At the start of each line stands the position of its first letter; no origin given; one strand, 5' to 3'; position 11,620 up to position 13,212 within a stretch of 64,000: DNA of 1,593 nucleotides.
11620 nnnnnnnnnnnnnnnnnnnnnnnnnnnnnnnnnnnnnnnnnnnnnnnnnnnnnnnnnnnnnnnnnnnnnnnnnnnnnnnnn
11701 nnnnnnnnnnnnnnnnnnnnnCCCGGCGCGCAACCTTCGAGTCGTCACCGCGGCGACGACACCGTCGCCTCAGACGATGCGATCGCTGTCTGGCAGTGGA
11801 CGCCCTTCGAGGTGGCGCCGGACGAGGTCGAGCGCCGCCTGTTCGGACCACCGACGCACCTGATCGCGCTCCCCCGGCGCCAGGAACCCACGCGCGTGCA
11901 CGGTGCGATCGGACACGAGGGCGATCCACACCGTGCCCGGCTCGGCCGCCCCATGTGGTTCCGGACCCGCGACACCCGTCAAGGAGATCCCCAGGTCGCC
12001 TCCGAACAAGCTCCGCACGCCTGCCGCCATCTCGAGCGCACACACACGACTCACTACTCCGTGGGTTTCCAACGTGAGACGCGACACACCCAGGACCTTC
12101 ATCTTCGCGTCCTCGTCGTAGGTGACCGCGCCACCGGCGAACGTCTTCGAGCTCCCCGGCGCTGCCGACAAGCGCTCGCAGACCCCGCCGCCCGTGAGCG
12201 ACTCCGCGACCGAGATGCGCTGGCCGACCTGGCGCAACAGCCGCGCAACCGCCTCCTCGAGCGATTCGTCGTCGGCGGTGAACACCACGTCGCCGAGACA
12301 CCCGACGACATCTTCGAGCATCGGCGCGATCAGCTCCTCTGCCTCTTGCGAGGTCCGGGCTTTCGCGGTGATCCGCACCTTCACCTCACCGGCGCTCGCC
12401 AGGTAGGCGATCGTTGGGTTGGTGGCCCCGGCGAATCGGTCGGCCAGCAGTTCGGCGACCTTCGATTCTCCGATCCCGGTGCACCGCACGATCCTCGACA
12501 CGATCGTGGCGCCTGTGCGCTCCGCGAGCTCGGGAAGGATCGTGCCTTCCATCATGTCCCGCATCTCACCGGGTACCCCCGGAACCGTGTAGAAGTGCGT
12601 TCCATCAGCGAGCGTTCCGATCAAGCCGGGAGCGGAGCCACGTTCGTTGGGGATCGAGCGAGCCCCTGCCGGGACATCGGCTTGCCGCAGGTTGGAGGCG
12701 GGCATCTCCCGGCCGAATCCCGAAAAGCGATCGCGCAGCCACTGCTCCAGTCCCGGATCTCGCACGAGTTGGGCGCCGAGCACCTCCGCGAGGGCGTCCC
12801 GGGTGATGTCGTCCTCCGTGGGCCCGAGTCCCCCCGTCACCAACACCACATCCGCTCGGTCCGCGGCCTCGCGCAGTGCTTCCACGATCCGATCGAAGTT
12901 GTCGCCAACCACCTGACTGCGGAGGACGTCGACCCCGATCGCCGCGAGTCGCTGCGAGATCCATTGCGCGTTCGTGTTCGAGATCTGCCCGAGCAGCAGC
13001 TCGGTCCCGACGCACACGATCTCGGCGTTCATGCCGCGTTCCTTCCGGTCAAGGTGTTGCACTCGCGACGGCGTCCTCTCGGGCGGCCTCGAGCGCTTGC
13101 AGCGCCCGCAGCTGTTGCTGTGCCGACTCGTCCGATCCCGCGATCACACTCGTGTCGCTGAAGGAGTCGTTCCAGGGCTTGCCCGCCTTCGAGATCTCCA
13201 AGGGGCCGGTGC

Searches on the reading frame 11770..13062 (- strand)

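Call 73: search_protein_families(library=pfam, proteins=[window:11770-13062:-], max_evalue=0.00001)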
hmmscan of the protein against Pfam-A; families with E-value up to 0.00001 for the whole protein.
window:11770-13062:- (430 aa): 3 families
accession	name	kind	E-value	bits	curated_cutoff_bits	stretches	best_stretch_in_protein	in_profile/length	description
PF02464.23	CinA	-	1.6e-47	161.5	23.5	1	266-417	2-154/155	Competence-damaged protein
PF00994.29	MoCF_biosynth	-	3e-36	124.7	26.6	1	14-180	1-143/144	Probable molybdopterin binding domain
PF18146.6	CinA_KH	-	2.7e-22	79.1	27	1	189-261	1-72/73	Damage-inducible protein CinA KH domain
